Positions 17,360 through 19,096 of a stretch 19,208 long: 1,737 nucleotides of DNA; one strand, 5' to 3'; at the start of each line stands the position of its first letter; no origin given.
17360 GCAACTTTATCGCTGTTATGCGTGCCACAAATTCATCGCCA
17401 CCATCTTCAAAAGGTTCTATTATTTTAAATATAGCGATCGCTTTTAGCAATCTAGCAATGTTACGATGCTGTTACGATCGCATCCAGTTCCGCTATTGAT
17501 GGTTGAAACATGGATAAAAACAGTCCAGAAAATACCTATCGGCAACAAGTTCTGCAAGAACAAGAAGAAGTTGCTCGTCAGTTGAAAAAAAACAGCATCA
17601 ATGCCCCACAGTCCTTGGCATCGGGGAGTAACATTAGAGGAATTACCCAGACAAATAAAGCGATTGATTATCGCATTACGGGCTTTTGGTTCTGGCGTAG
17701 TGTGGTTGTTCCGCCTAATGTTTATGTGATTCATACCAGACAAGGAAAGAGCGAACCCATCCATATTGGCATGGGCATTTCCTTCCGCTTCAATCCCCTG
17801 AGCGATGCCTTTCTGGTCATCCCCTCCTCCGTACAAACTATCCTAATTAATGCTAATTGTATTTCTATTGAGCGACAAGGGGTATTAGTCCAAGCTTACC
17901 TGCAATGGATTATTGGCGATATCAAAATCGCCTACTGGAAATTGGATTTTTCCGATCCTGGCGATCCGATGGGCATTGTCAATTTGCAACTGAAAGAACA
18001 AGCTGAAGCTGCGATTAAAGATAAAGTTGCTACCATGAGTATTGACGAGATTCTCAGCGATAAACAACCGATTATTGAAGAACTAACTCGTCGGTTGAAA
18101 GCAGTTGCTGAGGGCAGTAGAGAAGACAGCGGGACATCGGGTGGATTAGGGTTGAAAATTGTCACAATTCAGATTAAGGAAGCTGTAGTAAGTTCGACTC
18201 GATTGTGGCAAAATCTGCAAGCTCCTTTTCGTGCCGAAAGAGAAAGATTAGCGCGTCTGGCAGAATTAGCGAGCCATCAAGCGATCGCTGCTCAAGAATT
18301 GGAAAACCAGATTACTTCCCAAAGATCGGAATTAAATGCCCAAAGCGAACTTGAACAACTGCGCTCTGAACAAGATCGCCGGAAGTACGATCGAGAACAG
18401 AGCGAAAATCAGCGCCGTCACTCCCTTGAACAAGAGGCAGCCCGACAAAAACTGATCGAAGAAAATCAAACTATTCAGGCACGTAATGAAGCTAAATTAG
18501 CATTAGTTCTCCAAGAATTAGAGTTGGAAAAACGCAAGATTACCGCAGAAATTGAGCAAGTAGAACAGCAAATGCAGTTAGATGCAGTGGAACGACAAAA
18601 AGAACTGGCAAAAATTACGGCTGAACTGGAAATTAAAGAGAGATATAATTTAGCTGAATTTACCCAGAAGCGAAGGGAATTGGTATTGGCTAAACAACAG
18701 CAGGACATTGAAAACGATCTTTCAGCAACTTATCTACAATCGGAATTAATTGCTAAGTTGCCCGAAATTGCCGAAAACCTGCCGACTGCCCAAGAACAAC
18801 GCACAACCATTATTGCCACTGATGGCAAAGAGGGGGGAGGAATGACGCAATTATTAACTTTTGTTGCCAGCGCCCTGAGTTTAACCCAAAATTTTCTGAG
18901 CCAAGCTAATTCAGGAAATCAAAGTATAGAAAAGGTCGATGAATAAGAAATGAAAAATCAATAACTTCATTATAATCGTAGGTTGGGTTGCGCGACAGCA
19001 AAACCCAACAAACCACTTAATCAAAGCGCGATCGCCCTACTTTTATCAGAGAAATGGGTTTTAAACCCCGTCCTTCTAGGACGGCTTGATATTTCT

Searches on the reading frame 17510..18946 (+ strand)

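Call 47: search_protein_families(library=pfam, proteins=[window:17510-18946:+], max_evalue=0.001)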
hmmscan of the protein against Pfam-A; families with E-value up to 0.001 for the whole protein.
window:17510-18946:+ (478 aa): 1 family
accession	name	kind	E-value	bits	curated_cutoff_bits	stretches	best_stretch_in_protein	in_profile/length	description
PF01145.31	Band_7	-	1.2e-14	55.2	23.6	1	66-252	2-171/176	SPFH domain / Band 7 family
